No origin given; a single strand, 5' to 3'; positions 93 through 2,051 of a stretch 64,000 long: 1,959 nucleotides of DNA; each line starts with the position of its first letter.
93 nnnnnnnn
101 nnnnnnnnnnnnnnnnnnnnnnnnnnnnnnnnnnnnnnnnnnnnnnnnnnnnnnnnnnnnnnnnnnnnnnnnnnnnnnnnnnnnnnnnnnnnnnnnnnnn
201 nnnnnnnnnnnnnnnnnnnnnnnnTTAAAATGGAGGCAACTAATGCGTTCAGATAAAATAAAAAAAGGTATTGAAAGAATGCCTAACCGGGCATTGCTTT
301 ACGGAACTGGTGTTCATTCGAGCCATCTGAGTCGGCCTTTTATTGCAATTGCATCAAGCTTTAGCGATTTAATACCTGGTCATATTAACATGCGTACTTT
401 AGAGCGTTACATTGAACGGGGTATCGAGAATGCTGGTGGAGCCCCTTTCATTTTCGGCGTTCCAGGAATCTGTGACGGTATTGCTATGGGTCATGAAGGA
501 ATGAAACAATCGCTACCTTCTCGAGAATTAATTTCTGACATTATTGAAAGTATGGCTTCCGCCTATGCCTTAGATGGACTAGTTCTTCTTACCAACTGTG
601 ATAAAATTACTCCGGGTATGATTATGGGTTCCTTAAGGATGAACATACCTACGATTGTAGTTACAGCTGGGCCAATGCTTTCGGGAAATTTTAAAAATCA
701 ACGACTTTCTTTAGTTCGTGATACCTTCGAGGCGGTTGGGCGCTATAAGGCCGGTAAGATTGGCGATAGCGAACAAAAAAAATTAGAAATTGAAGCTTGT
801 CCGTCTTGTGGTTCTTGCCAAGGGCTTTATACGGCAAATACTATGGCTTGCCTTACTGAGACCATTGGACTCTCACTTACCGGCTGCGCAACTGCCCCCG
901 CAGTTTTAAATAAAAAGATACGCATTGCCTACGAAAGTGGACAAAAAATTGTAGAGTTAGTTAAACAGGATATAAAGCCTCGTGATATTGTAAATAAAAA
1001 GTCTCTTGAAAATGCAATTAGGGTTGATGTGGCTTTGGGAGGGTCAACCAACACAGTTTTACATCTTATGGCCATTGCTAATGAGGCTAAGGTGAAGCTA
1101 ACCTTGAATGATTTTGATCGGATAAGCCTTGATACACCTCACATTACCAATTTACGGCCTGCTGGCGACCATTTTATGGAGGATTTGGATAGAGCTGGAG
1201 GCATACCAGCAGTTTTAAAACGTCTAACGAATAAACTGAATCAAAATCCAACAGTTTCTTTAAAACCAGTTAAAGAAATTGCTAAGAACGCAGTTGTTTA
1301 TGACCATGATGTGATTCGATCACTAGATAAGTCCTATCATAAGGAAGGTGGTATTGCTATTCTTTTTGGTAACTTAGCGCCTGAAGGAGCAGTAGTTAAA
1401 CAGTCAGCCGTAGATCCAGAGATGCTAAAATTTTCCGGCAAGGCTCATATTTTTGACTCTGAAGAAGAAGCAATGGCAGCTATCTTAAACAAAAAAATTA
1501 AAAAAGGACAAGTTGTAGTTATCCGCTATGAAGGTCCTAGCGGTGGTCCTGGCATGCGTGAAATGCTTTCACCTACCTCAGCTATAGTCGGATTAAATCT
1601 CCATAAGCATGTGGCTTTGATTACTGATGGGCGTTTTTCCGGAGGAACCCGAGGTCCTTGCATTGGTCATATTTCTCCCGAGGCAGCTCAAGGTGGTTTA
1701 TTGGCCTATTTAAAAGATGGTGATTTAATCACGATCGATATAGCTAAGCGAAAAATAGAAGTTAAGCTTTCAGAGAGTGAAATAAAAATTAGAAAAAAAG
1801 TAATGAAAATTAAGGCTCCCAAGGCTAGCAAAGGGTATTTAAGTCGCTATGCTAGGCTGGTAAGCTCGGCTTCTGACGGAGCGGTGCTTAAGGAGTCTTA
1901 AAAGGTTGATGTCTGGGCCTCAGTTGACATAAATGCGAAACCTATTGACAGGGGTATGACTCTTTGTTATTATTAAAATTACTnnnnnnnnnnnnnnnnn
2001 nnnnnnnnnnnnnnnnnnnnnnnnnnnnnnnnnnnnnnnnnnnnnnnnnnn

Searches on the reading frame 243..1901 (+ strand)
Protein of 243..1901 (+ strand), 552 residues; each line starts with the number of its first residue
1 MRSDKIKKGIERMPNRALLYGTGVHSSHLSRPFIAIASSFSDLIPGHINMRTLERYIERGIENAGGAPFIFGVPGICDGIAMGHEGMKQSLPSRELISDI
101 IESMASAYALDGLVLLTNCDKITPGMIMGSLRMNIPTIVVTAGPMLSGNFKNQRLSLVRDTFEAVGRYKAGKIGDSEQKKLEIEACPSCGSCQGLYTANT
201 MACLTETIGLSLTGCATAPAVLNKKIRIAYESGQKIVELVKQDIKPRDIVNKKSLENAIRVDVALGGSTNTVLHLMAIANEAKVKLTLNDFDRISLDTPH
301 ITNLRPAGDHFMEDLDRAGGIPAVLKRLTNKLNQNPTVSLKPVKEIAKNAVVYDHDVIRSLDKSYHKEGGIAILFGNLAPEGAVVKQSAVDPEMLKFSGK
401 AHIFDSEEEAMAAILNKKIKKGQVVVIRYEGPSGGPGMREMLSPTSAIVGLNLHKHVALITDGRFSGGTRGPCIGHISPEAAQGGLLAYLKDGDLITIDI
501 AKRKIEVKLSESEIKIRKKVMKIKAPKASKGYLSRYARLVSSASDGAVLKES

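Call 70: search_protein_families(library=pfam, proteins=[window:243-1901:+], max_evalue=0.000001)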
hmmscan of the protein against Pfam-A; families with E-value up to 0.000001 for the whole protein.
window:243-1901:+ (552 aa): 2 families
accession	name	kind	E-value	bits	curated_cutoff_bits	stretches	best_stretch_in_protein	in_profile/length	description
PF00920.27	ILVD_EDD_N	-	2.1e-125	418.5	27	1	31-344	1-314/316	Dihydroxy-acid/6-phosphogluconate dehydratase N-terminal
PF24877.1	ILV_EDD_C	-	3.5e-79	265.1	27.7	1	356-547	1-191/191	Dihydroxy-acid/6-phosphogluconate dehydratase C-terminal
